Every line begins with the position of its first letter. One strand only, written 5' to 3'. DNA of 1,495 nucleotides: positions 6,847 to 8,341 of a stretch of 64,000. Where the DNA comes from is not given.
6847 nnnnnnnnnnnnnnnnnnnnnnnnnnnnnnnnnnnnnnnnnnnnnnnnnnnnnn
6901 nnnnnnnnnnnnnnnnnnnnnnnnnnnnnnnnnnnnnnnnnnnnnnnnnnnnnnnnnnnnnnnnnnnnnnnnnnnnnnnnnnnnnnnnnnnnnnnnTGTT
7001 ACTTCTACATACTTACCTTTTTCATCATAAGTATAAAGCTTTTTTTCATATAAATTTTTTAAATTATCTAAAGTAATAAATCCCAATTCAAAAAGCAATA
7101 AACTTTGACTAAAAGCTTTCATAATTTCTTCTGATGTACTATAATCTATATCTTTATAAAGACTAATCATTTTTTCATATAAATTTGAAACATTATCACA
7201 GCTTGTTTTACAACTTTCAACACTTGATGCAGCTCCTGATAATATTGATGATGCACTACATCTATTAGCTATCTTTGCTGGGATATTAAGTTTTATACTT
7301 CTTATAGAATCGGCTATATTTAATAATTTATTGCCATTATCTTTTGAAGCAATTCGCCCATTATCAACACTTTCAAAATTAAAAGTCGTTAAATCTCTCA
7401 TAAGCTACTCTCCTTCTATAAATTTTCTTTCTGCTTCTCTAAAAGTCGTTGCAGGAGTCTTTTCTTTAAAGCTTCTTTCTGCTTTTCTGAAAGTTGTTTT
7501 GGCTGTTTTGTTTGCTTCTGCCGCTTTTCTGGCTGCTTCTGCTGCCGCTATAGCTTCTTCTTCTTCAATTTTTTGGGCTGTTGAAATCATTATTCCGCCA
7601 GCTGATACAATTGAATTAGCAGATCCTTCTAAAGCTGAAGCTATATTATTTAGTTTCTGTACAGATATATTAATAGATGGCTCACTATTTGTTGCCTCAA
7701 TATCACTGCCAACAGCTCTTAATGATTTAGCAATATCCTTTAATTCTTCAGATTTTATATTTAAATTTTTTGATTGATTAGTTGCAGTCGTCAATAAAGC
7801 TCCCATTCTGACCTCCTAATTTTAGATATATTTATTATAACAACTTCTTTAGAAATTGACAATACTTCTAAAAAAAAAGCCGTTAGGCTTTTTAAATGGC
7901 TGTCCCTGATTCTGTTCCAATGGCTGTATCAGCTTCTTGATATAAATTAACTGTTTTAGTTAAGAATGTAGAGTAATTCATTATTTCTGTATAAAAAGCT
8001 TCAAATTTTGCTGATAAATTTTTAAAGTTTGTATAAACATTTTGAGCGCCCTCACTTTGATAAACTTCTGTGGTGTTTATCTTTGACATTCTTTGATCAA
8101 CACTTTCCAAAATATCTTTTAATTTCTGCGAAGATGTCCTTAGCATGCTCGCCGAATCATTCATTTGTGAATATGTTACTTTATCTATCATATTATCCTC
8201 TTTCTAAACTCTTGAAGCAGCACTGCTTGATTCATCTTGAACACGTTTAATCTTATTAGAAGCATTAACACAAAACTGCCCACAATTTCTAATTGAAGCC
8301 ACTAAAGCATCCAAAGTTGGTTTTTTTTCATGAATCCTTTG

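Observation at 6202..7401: Candidate secreted effector with LAS/M15-type zinc-peptidase motif (possible peptidoglycan-targeting T7SS toxin)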

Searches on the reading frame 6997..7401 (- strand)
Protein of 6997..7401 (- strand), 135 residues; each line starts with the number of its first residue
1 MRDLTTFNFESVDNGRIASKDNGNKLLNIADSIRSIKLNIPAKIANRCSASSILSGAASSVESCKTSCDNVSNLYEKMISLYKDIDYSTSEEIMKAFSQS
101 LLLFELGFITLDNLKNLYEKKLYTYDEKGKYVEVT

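Call 99: search_solved_structures(query=A7, max_evalue=10)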
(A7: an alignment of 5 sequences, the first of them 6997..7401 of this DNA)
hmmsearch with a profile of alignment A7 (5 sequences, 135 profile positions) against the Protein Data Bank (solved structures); distinct sequences matched with E-value up to 10: 4.
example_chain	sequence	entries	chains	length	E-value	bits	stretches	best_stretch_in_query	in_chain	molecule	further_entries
9r1o_A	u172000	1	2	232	1.9e-05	28.2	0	31-88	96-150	sc-apCC-6-DPH-NR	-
8qad_A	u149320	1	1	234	0.0024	21.3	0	19-86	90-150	sc-apCC-6-LLIA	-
4zry_B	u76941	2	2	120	1.5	12.3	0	10-52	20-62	Keratin, type II cytoskeletal 1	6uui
9d92_A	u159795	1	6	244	6.5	10.2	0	39-88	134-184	Z4 c3i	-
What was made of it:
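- On LXG polymorphic toxins (T7SSb): The N-terminal profile hits only designed coiled coils in PDB (call 99).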

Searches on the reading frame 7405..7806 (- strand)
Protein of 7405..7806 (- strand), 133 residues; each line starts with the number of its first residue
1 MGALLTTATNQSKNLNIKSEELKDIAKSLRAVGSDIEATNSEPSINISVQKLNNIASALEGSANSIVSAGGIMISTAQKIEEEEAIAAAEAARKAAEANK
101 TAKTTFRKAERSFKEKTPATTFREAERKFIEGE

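Call 3: search_protein_families(library=pfam, proteins=[window:7405-7806:-], max_evalue=1)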
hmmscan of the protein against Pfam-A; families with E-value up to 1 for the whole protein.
window:7405-7806:- (133 aa): 0 families

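Call 4: search_protein_families(library=ncbifam, proteins=[window:7405-7806:-], max_evalue=1)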
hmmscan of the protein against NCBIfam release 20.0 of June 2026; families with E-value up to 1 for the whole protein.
window:7405-7806:- (133 aa): 1 family
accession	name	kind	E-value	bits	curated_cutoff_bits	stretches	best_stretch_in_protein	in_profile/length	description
NF005395.0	PRK06940.1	subfamily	0.0096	15.4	280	1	17-77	33-92/276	SDR family oxidoreductase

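Call 92: search_protein_families(library=padloc, proteins=[window:7405-7806:-], max_evalue=1)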
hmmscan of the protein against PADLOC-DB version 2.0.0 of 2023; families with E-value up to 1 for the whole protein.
window:7405-7806:- (133 aa): 0 families

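Call 93: search_protein_families(library=phrogs, proteins=[window:7405-7806:-], max_evalue=1)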
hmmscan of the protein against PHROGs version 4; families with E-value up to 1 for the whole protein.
window:7405-7806:- (133 aa): 3 families
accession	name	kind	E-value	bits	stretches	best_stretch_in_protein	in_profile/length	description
phrog_7994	-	other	0.067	11.4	1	17-122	1147-1249/2175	glycerophosphoryl diester phosphodiesterase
phrog_30428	-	unknown function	0.087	13.6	1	13-44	4-34/84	-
phrog_5065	-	unknown function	0.3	12.1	0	10-29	27-46/53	-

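Call 98: search_solved_structures(query=A5, max_evalue=10)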
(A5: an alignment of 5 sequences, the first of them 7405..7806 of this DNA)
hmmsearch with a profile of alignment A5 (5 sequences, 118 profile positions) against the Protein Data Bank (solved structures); distinct sequences matched with E-value up to 10: 10.
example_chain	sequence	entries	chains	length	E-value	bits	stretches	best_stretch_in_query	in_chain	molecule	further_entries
7rdr_A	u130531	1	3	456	6.1e-11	45.7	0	7-49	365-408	Circular tendon repeat protein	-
8a3k_UNK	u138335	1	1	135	0.00013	25.3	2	14-70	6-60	sc-apCC-4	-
8bcs_A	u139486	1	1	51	0.019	18.3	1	21-67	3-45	CC-HP1.0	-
6q5n_A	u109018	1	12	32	0.19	15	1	15-39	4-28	CC-Hex*-L24Nle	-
3r3k_A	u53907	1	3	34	0.23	14.8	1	15-39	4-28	CChex-Phi22 helix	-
8b15_A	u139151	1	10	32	0.28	14.5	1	12-37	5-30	CC-Pent2-I10Q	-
8cp6_C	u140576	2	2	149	0.36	14.2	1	52-109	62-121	Toxin protein Tse5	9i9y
4hxt_A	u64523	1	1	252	1.9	11.9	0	37-101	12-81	De Novo Protein OR329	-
2d4y_A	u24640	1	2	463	2.1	11.7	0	52-110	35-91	Flagellar hook-associated protein 1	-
5zhy_A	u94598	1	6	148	8.4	9.7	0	10-39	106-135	Spike glycoprotein, Spike glycoprotein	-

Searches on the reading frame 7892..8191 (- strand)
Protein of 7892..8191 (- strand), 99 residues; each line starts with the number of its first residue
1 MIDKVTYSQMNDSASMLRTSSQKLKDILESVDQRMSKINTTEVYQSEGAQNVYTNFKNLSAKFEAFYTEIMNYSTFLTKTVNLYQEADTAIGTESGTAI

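Call 3: search_protein_families(library=pfam, proteins=[window:7892-8191:-], max_evalue=1)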
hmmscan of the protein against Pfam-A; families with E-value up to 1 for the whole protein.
window:7892-8191:- (99 aa): 8 families
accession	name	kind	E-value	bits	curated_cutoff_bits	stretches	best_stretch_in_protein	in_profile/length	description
PF06013.18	WXG100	-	2.7e-07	31.2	27.3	1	4-89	3-86/86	Proteins of 100 residues with WXG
PF17111.11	PigL_N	-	0.0093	15.8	27.2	1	4-52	142-190/209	Pigment biosynthesis cluster protein PigL N-terminal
PF05098.17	LEF-4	-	0.013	14.8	20.2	1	4-77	68-134/472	Late expression factor 4 (LEF-4)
PF03623.18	Focal_AT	-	0.021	15.2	23.3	1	4-61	28-86/133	Focal adhesion targeting region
PF10498.14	IFT57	-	0.029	13.8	40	1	15-82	236-303/360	Intra-flagellar transport protein 57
PF02646.22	RmuC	-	0.041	13.4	26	1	42-88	221-267/291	RmuC family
PF16675.10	FOXO_KIX_bdg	-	0.045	14.6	27.2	1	7-52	34-78/80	KIX-binding domain of forkhead box O, CR2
PF07426.16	Dynactin_p22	-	0.051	13.8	25.2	1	9-70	101-159/168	Dynactin subunit p22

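Call 4: search_protein_families(library=ncbifam, proteins=[window:7892-8191:-], max_evalue=1)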
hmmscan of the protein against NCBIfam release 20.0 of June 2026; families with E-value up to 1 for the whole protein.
window:7892-8191:- (99 aa): 5 families
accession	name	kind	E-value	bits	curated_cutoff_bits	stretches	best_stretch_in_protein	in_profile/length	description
NF035934.1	ESAT6_2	subfamily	2.5e-16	59.7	100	1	4-93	4-91/96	pore-forming ESAT-6 family protein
TIGR03930.1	WXG100_ESAT6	subfamily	1e-07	32.1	44.85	1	4-90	3-87/90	WXG100 family type VII secretion target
NF047515.1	SpiroCoCo_C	equivalog_domain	0.018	14.2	125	1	15-88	93-165/313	SpiroCoCo family coiled-coil protein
TIGR02677.1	TIGR02677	hypoth_equivalog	0.036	12.8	165.85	1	5-83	102-174/494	TIGR02677 family protein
TIGR04197.1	T7SS_SACOL2603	subfamily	0.15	12.7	26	1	5-93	3-83/85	TIGR04197 family type VII secretion effector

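Call 77: find_related_loci(query=window:7892-8191:-, collection=metagenome_contigs, flank=7000)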
Query window:7892-8191:- (99 aa) in metagenome_contigs; peptide patterns used: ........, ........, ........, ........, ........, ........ (x = any residue, [..] = any of these).
312 stretches matched a pattern, but none encodes a relative of the query by tblastn (E <= 1e-3).

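Call 81: find_related_loci(query=A8, collection=metagenome_contigs, flank=7000)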
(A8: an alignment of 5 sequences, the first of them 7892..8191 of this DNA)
Query A8 (99 aa) in metagenome_contigs; peptide patterns used: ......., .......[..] (x = any residue, [..] = any of these).
228 stretches matched a pattern, but none encodes a relative of the query by tblastn (E <= 1e-3).

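Call 82: find_homologous_proteins(query=window:7892-8191:-, max_evalue=0.00001)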
Query window:7892-8191:- (99 aa): 5 proteins with E <= 0.00001 among 6 candidates.
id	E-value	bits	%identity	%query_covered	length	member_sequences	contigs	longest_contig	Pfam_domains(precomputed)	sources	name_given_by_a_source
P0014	3.1e-49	182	91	100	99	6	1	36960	PF06013.19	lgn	-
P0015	2.1e-42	160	81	100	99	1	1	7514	PF06013.19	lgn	-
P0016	2.6e-39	150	78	100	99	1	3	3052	PF06013.19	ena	-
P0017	3.0e-28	115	89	66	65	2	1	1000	-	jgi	jgi:hypothetical protein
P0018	1.4e-19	88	72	65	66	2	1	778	-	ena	-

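Call 83: find_encoding_contigs(protein=P0015, flank=8000, max_places=5)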
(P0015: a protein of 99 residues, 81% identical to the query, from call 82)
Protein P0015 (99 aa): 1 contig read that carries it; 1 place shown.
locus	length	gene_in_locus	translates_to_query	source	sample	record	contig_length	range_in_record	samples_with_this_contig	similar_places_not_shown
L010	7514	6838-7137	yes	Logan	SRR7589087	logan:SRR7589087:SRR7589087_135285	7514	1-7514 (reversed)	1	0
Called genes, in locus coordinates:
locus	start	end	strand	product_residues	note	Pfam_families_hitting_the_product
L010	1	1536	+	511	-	?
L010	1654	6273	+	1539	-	PF00498:FHA, PF16697:Yop-YscD_cpl (weak), PF01580:FtsK_SpoIIIE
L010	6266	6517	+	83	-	-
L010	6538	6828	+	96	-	-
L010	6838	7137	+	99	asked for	PF06013:WXG100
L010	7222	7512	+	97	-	?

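Call 84: find_encoding_contigs(protein=P0016, flank=8000, max_places=5)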
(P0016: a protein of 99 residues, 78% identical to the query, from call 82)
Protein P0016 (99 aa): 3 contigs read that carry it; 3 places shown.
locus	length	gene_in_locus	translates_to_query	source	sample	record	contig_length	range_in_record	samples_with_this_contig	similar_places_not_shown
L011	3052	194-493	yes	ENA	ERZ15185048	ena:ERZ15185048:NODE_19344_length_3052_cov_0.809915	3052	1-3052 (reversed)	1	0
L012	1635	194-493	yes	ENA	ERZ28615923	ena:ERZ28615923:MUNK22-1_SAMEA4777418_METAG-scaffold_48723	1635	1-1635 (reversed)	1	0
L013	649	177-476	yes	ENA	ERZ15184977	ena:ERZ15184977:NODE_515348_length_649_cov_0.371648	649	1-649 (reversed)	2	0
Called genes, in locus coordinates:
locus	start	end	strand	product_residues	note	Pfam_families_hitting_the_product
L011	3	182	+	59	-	?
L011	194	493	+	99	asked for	PF06013:WXG100 (weak)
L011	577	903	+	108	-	-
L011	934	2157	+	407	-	-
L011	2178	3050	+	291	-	?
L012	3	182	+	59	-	?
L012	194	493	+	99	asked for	PF06013:WXG100 (weak)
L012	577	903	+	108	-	-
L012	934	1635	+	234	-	?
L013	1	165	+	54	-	?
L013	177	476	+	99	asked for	PF06013:WXG100 (weak)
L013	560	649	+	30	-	?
